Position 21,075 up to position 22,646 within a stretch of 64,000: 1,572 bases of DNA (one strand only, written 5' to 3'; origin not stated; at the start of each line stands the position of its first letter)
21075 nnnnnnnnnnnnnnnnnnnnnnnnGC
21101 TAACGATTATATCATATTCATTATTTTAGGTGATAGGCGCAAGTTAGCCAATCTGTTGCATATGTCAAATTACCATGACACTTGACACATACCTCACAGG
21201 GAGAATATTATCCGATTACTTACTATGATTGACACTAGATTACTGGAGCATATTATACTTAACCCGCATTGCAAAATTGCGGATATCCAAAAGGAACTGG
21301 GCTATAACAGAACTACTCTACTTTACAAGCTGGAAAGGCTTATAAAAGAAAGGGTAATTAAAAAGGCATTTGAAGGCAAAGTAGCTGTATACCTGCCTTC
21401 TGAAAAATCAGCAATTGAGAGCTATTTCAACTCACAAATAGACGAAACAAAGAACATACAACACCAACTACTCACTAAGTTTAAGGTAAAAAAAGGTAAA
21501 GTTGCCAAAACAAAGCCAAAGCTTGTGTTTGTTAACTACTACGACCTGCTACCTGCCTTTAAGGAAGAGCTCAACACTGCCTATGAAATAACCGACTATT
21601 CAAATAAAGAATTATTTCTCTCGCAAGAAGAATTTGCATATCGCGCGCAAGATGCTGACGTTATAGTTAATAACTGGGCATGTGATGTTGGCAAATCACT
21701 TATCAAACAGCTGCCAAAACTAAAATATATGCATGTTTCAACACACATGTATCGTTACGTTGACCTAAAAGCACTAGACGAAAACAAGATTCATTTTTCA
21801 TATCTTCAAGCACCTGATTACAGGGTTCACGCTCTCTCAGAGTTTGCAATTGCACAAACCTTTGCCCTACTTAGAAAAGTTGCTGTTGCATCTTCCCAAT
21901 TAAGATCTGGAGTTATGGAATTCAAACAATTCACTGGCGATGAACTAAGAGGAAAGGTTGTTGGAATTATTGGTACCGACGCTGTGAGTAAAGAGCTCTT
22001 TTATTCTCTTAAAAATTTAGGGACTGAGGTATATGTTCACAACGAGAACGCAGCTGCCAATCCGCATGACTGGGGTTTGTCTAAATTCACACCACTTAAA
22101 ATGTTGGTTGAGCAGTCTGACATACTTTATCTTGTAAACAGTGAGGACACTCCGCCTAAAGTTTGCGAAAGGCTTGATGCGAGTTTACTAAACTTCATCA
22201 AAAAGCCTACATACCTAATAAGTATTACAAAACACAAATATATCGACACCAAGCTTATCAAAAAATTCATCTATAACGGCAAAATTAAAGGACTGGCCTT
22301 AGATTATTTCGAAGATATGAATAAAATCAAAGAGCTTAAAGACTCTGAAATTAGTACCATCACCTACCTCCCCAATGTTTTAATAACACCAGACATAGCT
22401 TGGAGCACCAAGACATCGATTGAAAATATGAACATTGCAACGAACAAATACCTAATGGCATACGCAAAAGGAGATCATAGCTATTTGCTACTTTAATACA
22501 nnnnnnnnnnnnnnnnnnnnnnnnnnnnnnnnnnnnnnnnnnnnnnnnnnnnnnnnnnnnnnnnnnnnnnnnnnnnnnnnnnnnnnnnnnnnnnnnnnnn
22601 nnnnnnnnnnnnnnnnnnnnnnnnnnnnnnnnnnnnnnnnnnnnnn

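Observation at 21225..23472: wHTH-fused degenerate 2-hydroxyacid dehydrogenase next to an intact paralogue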

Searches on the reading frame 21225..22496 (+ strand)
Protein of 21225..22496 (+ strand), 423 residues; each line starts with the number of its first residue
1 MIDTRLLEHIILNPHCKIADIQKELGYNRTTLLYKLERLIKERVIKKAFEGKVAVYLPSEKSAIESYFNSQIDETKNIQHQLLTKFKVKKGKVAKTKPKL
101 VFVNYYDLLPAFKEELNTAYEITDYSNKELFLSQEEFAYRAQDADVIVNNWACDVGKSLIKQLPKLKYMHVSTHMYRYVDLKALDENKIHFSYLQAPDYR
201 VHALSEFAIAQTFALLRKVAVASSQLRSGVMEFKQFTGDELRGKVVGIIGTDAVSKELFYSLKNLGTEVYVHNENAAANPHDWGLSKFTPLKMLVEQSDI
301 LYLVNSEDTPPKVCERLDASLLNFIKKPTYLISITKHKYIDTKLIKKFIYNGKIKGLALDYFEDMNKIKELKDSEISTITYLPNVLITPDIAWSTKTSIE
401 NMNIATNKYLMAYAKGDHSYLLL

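Call 3: search_protein_families(library=pfam, proteins=[window:21225-22496:+], max_evalue=0.1)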
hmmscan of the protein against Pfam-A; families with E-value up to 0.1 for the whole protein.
window:21225-22496:+ (423 aa): 7 families
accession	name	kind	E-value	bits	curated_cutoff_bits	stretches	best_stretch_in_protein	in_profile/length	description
PF02826.25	2-Hacid_dh_C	-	8.2e-20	71.3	25.1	1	210-392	2-178/178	D-isomer specific 2-hydroxyacid dehydrogenase, NAD binding domain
PF00389.36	2-Hacid_dh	-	3.8e-09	36.8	24.6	1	123-417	22-127/134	D-isomer specific 2-hydroxyacid dehydrogenase, catalytic domain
PF13412.12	HTH_24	-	1.4e-05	25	21.9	1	2-46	4-48/48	Winged helix-turn-helix DNA-binding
PF19241.4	DUF5891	-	0.0056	17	27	1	44-95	96-148/198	Family of unknown function (DUF5891)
PF21248.3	SoFic-like_C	-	0.02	15.5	27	1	6-57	21-72/76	Protein adenylyltransferase SoFic-like, C-terminal domain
PF12802.13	MarR_2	-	0.023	15.3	27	1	4-47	8-52/61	MarR family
PF13463.12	HTH_27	-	0.06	14.1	22.2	0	7-47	9-50/68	Winged helix DNA-binding domain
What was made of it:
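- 21225..21398 (+): Winged helix-turn-helix domain (residues 1-58). The recognition helix is residues 29-41 (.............). Pfam HTH_24 scores above its cut-off (call 3).
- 21510..22493 (+): Pseudo-2HADH domain (residues about 96-423). Pfam 2-Hacid_dh and 2-Hacid_dh_C (call 3).
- On 2HADH enzymes (fused protein 21225-22496): Pfam PF02826 E 8e-20 and PF00389 E 4e-9 (call 3).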

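Call 4: search_protein_families(library=ncbifam, proteins=[window:21225-22496:+], max_evalue=0.1)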
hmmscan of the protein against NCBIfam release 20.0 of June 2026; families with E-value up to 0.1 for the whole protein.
window:21225-22496:+ (423 aa): 22 families
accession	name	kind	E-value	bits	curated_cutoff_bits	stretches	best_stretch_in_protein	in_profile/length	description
NF005387.0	PRK06932.1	equivalog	6.1e-23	81.3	492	1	133-402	34-298/314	2-hydroxyacid dehydrogenase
NF008759.0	PRK11790.1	equivalog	1.2e-22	80.2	404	1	126-415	37-318/410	phosphoglycerate dehydrogenase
NF009714.1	PRK13243.1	equivalog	1.7e-21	76.9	455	1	97-417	2-316/332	glyoxylate reductase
TIGR01327.1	PGDH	equivalog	1.8e-20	73.2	454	1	132-418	29-305/525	phosphoglycerate dehydrogenase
NF000492.1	vanH_gen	exception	3.6e-16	59.1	540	1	139-400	38-297/312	D-lactate dehydrogenase VanH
NF005069.0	PRK06487.1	equivalog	6.9e-16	58.2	448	1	133-416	38-313/320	2-hydroxyacid dehydrogenase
NF006263.0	PRK08410.1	equivalog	2.6e-14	53.4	389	1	132-414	31-307/311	D-2-hydroxyacid dehydrogenase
NF005750.0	PRK07574.1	equivalog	3.5e-12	46.1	329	1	133-360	80-309/386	NAD-dependent formate dehydrogenase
NF006374.0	PRK08605.1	subfamily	4.2e-10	39.2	356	1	180-403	84-311/332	D-lactate dehydrogenase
NF000112.1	vanH-Amyco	exception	5.2e-10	39.1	625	1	222-399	146-325/348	VanH-AOV family D-lactate dehydrogenase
NF000371.1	vanH_Agroup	exception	8.8e-10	38.3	700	1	215-409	113-311/322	VanH-A/VanH-Pt family D-lactate dehydrogenase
NF001309.0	PRK00257.1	equivalog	1.1e-09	37.7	434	1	227-369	100-241/379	4-phosphoerythronate dehydrogenase PdxB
NF000128.1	vanH-Sc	exception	1e-08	34.7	650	1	218-399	133-316/337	D-lactate dehydrogenase VanH-Sc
NF000151.1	vanH-Ac1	exception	1.3e-07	31.3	750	1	201-396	135-330/351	D-lactate dehydrogenase VanH-Ac1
NF000004.1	vanH-D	exception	5.9e-07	28.9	550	1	167-399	74-302/323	D-lactate dehydrogenase VanH-D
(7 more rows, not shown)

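Call 6: search_solved_structures(query=window:21225-22496:+, show_alignments=3, max_evalue=0.001)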
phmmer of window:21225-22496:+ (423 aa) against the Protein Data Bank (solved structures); distinct sequences matched with E-value up to 0.001: 94 (the best 60 are shown).
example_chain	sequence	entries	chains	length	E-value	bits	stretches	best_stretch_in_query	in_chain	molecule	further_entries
1wwk_A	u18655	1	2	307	5e-19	72.2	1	136-406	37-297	phosphoglycerate dehydrogenase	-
6p2i_A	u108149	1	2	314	9.9e-19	71.2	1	116-398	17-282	Glycerate dehydrogenase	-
4zgs_A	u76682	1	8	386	6.3e-17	65.3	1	141-409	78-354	Putative D-lactate dehydrogenase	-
1dxy_A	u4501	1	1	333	7.1e-17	65.1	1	177-416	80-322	D-2-HYDROXYISOCAPROATE DEHYDROGENASE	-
3kb6_A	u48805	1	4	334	3.1e-16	63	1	156-418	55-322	D-lactate dehydrogenase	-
5aov_A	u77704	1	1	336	2.7e-15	59.9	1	127-417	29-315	GLYOXYLATE REDUCTASE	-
2dbq_A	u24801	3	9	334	1.1e-14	57.8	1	120-417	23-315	Glyoxylate reductase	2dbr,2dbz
1j49_A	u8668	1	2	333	1.8e-14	57.2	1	181-405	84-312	D-LACTATE DEHYDROGENASE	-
1j4a_A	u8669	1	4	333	1.8e-14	57.2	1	181-405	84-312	D-LACTATE DEHYDROGENASE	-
2dld_A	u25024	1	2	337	2.4e-14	56.8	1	124-405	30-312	D-LACTATE DEHYDROGENASE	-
6bii_A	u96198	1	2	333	9.6e-14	54.8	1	129-417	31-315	Glyoxylate reductase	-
7wn9_A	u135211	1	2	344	1.3e-13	54.4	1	176-400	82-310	Putative D-lactate dehydrogenase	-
8grv_A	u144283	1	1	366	1.5e-13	54.2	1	175-400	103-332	Putative D-lactate dehydrogenase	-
4xkj_A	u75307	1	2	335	2.4e-13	53.4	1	166-413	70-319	D-lactate dehydrogenase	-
6ih2_A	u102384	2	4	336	4e-13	52.7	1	97-369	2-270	Phosphite dehydrogenase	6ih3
5tx7_A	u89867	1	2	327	2.6e-11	46.7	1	137-414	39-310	D-isomer specific 2-hydroxyacid dehydrogenase family protein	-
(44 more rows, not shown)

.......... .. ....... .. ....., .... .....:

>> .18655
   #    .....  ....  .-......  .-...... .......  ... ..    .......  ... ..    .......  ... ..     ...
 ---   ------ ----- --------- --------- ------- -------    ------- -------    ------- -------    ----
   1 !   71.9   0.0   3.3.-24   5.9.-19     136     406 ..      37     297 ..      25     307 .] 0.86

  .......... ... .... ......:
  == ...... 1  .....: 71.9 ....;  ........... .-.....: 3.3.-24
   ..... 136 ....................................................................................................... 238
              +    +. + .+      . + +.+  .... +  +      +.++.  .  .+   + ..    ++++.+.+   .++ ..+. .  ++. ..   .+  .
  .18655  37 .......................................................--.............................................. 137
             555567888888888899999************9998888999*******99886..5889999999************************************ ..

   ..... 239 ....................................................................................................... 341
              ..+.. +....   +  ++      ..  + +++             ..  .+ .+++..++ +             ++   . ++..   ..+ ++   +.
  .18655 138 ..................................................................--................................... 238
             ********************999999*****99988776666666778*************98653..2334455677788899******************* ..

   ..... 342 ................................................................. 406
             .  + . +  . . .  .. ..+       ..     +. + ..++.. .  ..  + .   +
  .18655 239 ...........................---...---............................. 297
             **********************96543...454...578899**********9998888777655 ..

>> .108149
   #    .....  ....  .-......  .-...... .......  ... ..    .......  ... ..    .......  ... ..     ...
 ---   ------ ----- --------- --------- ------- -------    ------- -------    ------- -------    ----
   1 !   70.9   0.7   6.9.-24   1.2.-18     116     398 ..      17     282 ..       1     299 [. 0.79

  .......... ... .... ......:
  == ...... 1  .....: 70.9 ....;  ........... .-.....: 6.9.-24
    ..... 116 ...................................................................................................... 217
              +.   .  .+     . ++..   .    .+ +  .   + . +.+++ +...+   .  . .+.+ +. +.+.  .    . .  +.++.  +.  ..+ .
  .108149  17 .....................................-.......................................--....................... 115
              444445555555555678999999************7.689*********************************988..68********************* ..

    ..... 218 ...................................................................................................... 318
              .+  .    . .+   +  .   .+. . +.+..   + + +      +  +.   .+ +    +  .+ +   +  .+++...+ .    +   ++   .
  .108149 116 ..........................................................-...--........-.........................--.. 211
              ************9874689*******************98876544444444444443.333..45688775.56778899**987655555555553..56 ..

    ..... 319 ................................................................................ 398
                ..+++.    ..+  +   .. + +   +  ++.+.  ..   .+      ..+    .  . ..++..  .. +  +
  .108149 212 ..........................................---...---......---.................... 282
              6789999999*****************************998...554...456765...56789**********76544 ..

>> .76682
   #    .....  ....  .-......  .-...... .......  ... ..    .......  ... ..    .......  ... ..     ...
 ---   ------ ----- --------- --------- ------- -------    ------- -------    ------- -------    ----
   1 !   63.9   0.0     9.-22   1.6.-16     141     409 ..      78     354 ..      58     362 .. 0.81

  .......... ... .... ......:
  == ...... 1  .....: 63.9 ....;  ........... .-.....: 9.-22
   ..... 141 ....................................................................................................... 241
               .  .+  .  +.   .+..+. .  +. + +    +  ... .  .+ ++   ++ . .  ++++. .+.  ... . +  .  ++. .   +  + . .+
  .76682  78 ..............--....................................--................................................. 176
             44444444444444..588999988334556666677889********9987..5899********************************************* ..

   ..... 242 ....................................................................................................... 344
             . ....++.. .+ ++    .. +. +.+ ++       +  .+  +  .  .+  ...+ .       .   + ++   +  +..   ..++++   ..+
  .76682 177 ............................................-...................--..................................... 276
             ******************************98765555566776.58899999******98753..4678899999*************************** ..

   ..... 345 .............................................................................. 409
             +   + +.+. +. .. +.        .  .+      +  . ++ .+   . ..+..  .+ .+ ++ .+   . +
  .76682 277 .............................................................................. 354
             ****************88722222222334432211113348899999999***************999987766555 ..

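Call 10: find_homologous_proteins(query=window:21225-22496:+, max_evalue=0.00001)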
Query window:21225-22496:+ (423 aa): 59 proteins with E <= 0.00001 among 6805 candidates.
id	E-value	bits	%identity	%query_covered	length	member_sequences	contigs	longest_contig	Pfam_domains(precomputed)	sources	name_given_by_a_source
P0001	8.6e-277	936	100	100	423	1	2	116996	PF13412.13,PF00389.37,PF02826.26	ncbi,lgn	-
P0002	1.2e-223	761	80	100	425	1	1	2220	PF00389.37,PF02826.26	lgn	-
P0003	2.0e-219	747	78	100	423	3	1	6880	PF00389.37,PF02826.26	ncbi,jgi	ncbi:MAG: hypothetical protein RLY61_760 [Candidatus Parcubacteria bacterium]|jgi:phosphoglycerate d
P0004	2.2e-129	450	50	100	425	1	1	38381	PF00389.37,PF02826.26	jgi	jgi:phosphoglycerate dehydrogenase-like enzyme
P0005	1.5e-124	435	50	100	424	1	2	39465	PF13463.13,PF03965.23,PF00389.37,PF02826.26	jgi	-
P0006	2.4e-108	381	46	100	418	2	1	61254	PF01047.29,PF12840.14,PF13412.13,PF25212.3,PF00389.37,PF02826.26,PF13404.13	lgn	-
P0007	3.4e-108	381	45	100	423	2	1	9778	PF00389.37,PF02826.26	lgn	-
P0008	2.9e-100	355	43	97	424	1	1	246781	PF00389.37,PF02826.26,PF24266.2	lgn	-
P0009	4.4e-98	347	39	96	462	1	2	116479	PF12840.14,PF13412.13,PF01022.27,PF00389.37,PF02826.26,PF09339.17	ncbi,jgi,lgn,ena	-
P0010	1.3e-95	339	38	100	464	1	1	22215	PF12840.14,PF13412.13,PF08279.19,PF01022.27,PF00389.37,PF02826.26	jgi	jgi:D-3-phosphoglycerate dehydrogenase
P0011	7.5e-95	337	41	99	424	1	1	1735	PF12840.14,PF01022.27,PF00389.37,PF02826.26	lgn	-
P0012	9.7e-95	336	41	99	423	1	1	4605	PF00389.37,PF02826.26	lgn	-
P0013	2.3e-94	335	43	96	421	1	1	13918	PF00389.37,PF02826.26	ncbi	-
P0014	2.3e-94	335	38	100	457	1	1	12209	PF12840.14,PF13412.13,PF00389.37,PF02826.26,PF09339.17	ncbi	-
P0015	7.8e-94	333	43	100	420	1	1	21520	PF01022.27,PF00389.37,PF02826.26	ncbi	-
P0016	2.2e-93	332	41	95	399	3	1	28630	PF00389.37,PF02826.26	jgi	jgi:phosphoglycerate dehydrogenase-like enzyme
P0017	8.1e-90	320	40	96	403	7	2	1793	PF00389.37,PF02826.26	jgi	-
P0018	9.8e-90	320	39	100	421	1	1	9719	PF00389.37,PF02826.26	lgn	-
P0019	3.6e-88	315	41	90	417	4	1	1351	PF00389.37,PF02826.26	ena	-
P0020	4.4e-87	311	41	95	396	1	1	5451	PF00389.37,PF02826.26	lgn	-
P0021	1.2e-85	306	39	100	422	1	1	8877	PF00389.37,PF02826.26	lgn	-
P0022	4.9e-85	304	38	96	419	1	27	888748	PF00389.37,PF02826.26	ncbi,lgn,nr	ncbi:MAG: NAD(P)-dependent oxidoreductase [Candidatus Dojkabacteria bacterium]|nr:MAG: NAD(P)-depend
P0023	8.4e-84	300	38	100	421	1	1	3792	PF00389.37,PF02826.26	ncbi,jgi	jgi:phosphoglycerate dehydrogenase-like enzyme/predicted transcriptional regulator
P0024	1.4e-47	181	31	98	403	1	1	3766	PF01047.29,PF13412.13,PF00389.37,PF02826.26,PF12802.14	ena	-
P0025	8.3e-15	73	28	63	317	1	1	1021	PF03446.22,PF00389.37,PF02826.26,PF07991.19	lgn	-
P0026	3.5e-13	68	23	67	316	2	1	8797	PF00389.37,PF02826.26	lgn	-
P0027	3.0e-12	65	26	67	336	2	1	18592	PF00389.37,PF02826.26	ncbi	-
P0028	3.7e-12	64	29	67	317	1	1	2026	PF03446.22,PF00389.37,PF02826.26,PF07991.19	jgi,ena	-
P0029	3.1e-11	61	27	66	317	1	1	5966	PF03446.22,PF00389.37,PF02826.26,PF07991.19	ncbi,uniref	ncbi:MAG: 2-hydroxyacid dehydrogenase [Alkalibacterium sp.]|uniref:2-hydroxyacid dehydrogenase n=1 T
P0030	3.3e-11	61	27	72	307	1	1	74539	PF00389.37,PF02826.26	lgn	-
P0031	3.7e-11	61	26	62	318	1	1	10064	PF03446.22,PF00389.37,PF02826.26,PF07991.19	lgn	-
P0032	3.7e-11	61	27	64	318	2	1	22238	PF03446.22,PF00389.37,PF02826.26,PF07991.19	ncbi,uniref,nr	ncbi:2-hydroxyacid dehydrogenase [Atopococcus tabaci]|uniref:2-hydroxyacid dehydrogenase n=1 Tax=Ato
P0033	7.1e-11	60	25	62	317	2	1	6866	PF03446.22,PF00389.37,PF02826.26,PF07991.19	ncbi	-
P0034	1.6e-10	59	27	54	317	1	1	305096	PF03446.22,PF00389.37,PF02826.26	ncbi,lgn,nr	ncbi:MAG: hydroxyacid dehydrogenase [Alkalibacterium sp.]|nr:hydroxyacid dehydrogenase [Alkalibacter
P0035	3.6e-10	58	26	67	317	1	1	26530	PF03446.22,PF00389.37,PF02826.26,PF07991.19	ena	-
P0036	6.3e-10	57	27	63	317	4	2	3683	PF03446.22,PF00389.37,PF02826.26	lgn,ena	-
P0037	1.0e-9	56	24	63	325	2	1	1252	PF00389.37,PF02826.26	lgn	-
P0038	1.1e-9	56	25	62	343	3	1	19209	PF00389.37,PF02826.26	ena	-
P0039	1.6e-9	56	26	56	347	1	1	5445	PF00389.37,PF02826.26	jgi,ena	jgi:D-lactate dehydrogenase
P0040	2.2e-9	55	24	74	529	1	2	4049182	PF19304.5,PF00389.37,PF02826.26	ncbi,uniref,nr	ncbi:phosphoglycerate dehydrogenase [Subtercola boreus]|uniref:D-3-phosphoglycerate dehydrogenase n=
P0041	5.5e-9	54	24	72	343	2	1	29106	PF00389.37,PF02826.26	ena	-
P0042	6.4e-9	54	26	62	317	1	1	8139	PF03446.22,PF00389.37,PF02826.26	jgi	-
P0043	1.5e-8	53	26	58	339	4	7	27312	PF03446.22,PF00389.37,PF02826.26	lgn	-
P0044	1.5e-8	53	27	59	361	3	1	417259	PF03446.22,PF00389.37,PF02826.26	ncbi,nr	ncbi:hypothetical protein QBC45DRAFT_134354 [Copromyces sp. CBS 386.78]|nr:hypothetical protein QBC4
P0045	2.4e-8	52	25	59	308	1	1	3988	PF00389.37,PF02826.26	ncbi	-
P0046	2.8e-8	52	24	75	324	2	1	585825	PF00389.37,PF02826.26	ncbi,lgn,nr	ncbi:MAG: glycerate dehydrogenase [Agrobacterium tumefaciens]|nr:glycerate dehydrogenase [Agrobacter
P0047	3.1e-8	52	27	61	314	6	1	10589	PF03446.22,PF00389.37,PF02826.26,PF07991.19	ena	-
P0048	4.0e-8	51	26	63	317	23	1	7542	PF03446.22,PF00389.37,PF02826.26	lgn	-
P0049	1.5e-7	49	25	57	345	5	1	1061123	PF00389.37,PF02826.26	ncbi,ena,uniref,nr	ncbi:hypothetical protein B0A52_05008 [Exophiala mesophila]|uniref:D-lactate dehydrogenase n=1 Tax=E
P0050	1.6e-7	49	26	56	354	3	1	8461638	PF00389.37,PF02826.26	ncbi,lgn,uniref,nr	ncbi:hypothetical protein B0H65DRAFT_452171 [Neurospora tetraspora]|uniref:D-lactate dehydrogenase n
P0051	3.9e-7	48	24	65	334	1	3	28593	PF00389.37,PF02826.26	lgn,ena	-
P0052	4.1e-7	48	24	65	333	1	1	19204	PF00389.37,PF02826.26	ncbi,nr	ncbi:MAG: 2-hydroxyacid dehydrogenase [Clostridia bacterium]|nr:2-hydroxyacid dehydrogenase [Clostri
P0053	4.2e-7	48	26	55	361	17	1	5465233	PF00389.37,PF02826.26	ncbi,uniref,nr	ncbi:uncharacterized protein B0T23DRAFT_374286 [Neurospora hispaniola]|uniref:D-lactate dehydrogenas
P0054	1.0e-6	47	25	55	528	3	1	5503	PF19304.5,PF00389.37,PF02826.26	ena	-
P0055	1.8e-6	46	26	49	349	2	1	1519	PF00389.37,PF02826.26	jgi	jgi:D-lactate dehydrogenase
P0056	2.0e-6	46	26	50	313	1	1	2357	PF00389.37,PF02826.26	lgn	-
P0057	2.9e-6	45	24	49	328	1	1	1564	PF00389.37,PF02826.26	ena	-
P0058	2.9e-6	45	24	49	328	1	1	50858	PF00389.37,PF02826.26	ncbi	-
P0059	3.0e-6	45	28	63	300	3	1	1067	PF00389.37,PF02826.26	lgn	-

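Call 13: find_encoding_contigs(protein=P0004, flank=6000, max_places=2)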
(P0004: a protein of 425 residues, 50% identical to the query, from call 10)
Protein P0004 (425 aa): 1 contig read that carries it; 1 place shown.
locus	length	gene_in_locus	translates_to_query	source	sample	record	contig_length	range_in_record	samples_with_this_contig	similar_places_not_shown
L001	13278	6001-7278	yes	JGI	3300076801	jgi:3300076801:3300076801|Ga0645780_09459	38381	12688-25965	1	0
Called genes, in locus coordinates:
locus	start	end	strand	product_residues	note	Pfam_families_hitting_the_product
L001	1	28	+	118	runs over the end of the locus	-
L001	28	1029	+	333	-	PF13738:Pyr_redox_3 (weak)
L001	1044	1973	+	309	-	-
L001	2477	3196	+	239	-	PF00590:TP_methylase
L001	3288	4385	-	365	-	PF01702:TGT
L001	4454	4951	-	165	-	PF13883:CREG_beta-barrel (weak), PF01243:PNPOx_N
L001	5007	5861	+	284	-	PF01978:TrmB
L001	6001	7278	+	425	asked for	PF00389:2-Hacid_dh, PF02826:2-Hacid_dh_C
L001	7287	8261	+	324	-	PF00389:2-Hacid_dh, PF01408:GFO_IDH_MocA (faint), PF02826:2-Hacid_dh_C, PF03446:NAD_binding_2 (faint)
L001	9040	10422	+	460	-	PF12728:HTH_17, PF01546:Peptidase_M20, PF07687:M20_dimer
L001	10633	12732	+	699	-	PF01326:PPDK_N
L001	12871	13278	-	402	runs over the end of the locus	PF08308:PEGA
